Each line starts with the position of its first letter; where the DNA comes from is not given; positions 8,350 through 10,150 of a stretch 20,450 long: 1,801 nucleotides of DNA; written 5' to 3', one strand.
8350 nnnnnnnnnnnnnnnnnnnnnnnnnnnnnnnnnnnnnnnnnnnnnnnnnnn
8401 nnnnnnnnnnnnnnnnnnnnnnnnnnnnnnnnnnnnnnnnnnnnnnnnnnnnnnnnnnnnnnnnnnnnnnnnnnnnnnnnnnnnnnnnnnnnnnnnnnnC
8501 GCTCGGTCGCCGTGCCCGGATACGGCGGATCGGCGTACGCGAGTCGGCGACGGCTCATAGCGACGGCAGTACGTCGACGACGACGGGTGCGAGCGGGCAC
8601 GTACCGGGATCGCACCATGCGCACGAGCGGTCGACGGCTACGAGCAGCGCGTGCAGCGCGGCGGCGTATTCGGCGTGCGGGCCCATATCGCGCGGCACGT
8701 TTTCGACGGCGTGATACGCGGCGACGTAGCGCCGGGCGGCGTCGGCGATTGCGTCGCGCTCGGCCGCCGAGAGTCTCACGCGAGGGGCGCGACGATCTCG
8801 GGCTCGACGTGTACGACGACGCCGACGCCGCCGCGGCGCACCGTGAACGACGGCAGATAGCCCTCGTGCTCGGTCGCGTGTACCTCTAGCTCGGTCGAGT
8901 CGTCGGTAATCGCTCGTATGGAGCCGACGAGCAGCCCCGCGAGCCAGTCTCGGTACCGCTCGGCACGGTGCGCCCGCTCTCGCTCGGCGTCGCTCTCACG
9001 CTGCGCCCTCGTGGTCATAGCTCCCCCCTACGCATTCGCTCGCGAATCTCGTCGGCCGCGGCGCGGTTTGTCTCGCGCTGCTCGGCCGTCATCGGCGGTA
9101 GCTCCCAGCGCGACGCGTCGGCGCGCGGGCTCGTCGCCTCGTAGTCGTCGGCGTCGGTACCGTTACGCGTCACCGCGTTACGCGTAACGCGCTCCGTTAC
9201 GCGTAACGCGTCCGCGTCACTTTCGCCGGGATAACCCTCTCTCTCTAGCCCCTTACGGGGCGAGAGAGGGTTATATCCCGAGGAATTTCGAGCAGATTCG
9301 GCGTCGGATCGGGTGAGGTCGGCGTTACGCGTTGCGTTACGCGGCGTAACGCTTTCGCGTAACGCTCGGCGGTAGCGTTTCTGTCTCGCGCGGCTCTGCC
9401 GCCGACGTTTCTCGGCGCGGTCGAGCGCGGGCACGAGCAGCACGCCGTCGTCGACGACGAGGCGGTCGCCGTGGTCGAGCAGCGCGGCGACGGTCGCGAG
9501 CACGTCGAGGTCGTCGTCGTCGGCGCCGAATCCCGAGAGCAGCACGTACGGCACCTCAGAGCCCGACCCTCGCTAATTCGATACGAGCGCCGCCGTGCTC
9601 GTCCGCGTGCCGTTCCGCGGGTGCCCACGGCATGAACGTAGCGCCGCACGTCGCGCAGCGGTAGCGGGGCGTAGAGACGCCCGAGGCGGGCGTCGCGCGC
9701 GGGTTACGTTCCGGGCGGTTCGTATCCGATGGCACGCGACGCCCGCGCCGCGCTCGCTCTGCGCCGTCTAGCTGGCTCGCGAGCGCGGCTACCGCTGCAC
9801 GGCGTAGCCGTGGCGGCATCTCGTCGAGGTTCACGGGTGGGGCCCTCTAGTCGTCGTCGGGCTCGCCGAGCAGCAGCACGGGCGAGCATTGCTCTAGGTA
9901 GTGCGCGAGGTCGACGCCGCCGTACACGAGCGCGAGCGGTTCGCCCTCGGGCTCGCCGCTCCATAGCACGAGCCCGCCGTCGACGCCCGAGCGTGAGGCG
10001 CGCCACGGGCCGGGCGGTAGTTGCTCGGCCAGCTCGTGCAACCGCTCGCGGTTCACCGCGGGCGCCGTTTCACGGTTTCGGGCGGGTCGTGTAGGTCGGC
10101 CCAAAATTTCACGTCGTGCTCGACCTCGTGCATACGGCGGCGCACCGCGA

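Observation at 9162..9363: Iteron array with perfect palindromes and a central cruciform, embedded inside a protein-coding gene: putative replication origin with a lambda-O-like arrangement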

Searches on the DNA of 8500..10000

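Call 34: search_rna_families(source=window, start=8500, end=10000, threshold=evalue, max_evalue=1)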
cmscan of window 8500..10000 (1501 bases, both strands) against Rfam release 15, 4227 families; matches with E-value up to 1: 4.
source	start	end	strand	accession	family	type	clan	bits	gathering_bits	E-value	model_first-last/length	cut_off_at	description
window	9444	9530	+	RF01059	mir-598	Gene; miRNA;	-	26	69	0.01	1-80/80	no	mir-598 microRNA precursor family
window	9354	9404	+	RF00039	DicF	Gene; antisense;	-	24.7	48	0.01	1-52/52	no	DicF RNA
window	9221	9270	-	RF02803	PyrR205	Gene; snRNA; snoRNA; HACA-box;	-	24.2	35.6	0.016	1-61/61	no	Pyrobaculum sRNA 205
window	9317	9365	+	RF02369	h2cR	Gene; sRNA;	-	19.6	70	0.8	1-137/137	no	h2cR sRNA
